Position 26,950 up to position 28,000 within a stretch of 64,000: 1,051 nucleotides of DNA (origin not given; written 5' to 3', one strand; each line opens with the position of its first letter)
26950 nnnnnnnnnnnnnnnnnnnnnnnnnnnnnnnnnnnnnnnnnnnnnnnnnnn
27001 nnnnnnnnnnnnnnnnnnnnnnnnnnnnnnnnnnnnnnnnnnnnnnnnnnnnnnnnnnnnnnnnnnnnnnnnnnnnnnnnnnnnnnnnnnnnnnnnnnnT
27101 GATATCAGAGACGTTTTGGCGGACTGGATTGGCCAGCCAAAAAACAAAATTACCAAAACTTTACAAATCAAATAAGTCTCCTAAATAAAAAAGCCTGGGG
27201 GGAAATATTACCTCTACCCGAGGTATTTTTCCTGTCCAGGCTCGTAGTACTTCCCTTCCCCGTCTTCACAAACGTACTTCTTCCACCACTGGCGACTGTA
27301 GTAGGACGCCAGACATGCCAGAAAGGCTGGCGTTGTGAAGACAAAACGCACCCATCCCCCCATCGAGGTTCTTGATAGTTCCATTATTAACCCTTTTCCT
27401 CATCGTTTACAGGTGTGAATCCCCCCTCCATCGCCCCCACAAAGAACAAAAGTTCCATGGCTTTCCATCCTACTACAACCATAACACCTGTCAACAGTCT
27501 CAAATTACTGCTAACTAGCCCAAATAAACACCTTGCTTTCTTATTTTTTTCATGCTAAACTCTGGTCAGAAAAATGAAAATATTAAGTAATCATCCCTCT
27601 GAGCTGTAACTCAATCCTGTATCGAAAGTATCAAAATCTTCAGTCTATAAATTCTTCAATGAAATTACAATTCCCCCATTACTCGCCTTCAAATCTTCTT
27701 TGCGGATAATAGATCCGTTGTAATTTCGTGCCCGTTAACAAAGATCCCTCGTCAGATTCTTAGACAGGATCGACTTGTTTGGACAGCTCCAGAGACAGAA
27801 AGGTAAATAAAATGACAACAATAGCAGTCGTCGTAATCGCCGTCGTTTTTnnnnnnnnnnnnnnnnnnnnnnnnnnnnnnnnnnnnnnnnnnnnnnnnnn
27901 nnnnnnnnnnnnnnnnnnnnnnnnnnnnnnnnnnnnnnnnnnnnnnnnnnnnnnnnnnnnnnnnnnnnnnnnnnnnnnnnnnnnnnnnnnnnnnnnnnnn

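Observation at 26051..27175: Membrane-anchored ClpB/ClpC-like AAA+ protein consisting of the D1 module only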

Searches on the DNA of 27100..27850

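Call 24: search_rna_families(source=window, start=27100, end=27850, threshold=evalue, max_evalue=1)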
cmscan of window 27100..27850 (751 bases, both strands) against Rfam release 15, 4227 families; matches with E-value up to 1: 0.
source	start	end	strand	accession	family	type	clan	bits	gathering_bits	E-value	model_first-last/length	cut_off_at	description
